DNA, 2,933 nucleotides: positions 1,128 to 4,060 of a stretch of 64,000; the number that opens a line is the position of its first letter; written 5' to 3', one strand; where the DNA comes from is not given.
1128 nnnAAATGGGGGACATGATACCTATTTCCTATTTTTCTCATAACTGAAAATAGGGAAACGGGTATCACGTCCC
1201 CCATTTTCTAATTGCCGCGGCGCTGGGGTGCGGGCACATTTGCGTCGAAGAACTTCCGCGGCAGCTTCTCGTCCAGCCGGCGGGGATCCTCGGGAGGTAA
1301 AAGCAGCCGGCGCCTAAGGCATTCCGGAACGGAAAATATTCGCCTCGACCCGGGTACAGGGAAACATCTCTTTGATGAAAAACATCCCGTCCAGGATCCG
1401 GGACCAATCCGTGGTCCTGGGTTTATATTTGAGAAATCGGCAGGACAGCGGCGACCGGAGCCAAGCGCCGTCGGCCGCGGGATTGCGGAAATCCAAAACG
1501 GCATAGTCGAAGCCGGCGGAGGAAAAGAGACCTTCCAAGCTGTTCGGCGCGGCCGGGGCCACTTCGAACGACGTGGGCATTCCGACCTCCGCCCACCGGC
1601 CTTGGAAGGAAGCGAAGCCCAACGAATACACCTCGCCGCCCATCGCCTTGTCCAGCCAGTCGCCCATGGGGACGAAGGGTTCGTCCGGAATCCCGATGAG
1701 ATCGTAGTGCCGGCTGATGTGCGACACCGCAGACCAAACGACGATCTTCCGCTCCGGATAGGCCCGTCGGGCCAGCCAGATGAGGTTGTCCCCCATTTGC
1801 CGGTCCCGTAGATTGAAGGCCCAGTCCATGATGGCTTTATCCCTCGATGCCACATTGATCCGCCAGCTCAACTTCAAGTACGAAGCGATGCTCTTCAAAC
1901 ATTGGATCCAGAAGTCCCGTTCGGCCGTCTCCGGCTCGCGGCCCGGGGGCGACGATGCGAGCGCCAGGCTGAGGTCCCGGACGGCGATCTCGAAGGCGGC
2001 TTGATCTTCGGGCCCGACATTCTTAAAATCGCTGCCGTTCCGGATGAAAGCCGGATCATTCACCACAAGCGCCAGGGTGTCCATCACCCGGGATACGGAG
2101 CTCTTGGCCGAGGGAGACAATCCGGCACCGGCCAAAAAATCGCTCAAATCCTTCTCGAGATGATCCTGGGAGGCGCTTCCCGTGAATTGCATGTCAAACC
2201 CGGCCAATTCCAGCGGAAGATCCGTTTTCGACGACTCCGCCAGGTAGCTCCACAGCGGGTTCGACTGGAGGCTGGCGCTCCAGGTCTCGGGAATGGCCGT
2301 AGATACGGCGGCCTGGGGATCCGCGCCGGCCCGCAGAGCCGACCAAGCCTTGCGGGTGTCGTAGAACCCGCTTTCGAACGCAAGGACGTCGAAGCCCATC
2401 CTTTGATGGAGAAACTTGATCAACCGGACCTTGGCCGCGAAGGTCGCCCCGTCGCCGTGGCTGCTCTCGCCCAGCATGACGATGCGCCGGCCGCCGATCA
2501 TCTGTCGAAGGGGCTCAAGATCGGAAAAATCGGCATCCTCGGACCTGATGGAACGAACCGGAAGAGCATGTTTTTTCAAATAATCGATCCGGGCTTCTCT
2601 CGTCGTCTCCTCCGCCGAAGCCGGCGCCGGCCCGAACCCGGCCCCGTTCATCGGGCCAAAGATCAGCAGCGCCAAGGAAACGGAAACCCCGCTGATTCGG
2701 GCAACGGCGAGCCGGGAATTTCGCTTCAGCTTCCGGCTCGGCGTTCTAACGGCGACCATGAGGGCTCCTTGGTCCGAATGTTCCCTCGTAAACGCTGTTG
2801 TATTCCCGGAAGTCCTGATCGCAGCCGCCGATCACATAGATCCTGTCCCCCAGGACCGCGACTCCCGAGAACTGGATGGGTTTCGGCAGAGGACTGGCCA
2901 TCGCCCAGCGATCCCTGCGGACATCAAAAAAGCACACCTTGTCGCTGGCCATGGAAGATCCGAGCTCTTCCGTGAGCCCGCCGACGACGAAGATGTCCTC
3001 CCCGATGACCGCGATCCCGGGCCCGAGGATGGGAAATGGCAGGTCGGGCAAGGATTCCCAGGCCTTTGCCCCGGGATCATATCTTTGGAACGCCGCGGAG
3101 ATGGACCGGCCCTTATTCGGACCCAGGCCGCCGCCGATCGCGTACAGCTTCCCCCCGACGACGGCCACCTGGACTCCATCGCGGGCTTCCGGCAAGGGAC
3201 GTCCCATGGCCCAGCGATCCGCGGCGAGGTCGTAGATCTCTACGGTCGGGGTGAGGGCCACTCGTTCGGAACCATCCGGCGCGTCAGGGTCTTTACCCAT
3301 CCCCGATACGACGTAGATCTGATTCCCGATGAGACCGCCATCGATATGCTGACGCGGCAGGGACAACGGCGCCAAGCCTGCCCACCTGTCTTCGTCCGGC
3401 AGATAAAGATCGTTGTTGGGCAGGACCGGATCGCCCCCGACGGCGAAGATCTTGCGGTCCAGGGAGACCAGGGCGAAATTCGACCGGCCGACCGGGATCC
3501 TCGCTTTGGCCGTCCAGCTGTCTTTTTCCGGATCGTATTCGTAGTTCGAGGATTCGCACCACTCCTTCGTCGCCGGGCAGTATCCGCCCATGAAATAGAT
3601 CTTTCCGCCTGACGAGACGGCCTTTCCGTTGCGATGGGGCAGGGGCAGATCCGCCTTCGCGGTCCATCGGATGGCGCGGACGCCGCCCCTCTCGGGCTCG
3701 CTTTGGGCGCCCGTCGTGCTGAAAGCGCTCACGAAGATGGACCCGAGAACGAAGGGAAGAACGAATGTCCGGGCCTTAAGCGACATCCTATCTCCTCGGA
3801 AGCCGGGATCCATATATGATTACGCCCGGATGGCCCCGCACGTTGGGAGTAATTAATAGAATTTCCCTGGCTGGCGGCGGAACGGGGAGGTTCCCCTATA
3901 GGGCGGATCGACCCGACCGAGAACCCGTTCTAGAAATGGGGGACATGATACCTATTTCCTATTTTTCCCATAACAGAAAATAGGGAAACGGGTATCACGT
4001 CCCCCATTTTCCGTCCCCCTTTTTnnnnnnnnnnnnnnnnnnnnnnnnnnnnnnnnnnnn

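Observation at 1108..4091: Lower-GC two-gene cassette bracketed by ~170-180 bp direct repeats that duplicate both flanking gene ends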

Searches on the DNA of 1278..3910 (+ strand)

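Call 76: search_dna_similar(query=window:1278-3910:+, collection=plasmids, mode=distant, max_rows=8)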
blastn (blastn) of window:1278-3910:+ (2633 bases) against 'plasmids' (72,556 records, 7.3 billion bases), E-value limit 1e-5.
No match.
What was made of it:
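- Tried and rejected: The cassette has no match in PLSDB plasmids (call 76).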
